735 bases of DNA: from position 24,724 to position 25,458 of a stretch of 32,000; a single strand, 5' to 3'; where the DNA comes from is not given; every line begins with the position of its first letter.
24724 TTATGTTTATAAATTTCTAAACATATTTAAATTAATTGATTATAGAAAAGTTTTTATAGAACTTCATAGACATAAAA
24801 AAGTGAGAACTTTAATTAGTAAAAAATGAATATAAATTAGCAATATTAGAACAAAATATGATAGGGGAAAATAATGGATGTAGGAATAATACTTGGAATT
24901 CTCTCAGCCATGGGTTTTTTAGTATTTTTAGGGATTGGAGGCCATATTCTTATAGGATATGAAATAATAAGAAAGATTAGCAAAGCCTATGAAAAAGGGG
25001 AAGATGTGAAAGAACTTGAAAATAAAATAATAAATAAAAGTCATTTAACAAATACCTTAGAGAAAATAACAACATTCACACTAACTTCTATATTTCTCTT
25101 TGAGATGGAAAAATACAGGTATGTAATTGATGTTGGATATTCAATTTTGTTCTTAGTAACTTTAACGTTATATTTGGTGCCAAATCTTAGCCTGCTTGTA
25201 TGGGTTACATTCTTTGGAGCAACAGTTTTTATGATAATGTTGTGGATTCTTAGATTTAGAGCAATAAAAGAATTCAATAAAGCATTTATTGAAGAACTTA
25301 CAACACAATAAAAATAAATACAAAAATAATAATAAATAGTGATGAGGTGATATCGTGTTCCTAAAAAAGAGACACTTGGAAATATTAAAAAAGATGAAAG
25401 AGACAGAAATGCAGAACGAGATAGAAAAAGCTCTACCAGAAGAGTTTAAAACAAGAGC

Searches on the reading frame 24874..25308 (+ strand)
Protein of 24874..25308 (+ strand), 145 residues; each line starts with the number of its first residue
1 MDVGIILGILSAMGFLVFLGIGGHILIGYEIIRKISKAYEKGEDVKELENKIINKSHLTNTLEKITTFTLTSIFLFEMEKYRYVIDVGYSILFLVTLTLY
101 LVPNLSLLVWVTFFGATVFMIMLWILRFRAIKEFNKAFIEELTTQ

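Call 55: list_cluster_members(proteins=[window:24874-25308:+, window:21734-22492:-, window:22553-24157:-])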
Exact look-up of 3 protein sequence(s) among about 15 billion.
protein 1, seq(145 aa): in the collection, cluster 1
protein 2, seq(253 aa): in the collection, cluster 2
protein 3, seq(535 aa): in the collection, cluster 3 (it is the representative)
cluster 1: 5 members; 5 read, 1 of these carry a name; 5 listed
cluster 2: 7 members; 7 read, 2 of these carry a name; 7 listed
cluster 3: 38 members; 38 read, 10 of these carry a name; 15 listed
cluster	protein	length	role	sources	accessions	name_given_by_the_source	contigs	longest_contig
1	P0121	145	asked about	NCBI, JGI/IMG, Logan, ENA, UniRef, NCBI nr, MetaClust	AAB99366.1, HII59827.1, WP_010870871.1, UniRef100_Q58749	TPA: hypothetical protein HA335_04535 [Methanocaldococcus jannaschii] | Uncharacterized protein MJ1354 n=2 Tax=Methanocaldococcus jannaschii TaxID=2190 ... | hypothetical protein [Methanocaldococcus jannaschii]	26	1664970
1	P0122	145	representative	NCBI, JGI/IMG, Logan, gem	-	-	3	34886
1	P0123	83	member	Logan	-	-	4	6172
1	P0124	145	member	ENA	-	-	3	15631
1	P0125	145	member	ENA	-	-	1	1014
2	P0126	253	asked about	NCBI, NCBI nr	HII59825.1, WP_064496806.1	TPA: NAD(+) synthase [Methanocaldococcus jannaschii] | NAD(+) synthase [Methanocaldococcus jannaschii]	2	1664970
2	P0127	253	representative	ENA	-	-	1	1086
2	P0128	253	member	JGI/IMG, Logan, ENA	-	NAD+ synthase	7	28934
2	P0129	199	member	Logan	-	-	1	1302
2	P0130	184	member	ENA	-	-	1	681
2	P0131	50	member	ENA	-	-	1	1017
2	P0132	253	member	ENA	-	-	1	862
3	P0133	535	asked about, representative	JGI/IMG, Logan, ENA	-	-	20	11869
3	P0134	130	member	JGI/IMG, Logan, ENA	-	formate dehydrogenase major subunit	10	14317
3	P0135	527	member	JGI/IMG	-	formate dehydrogenase major subunit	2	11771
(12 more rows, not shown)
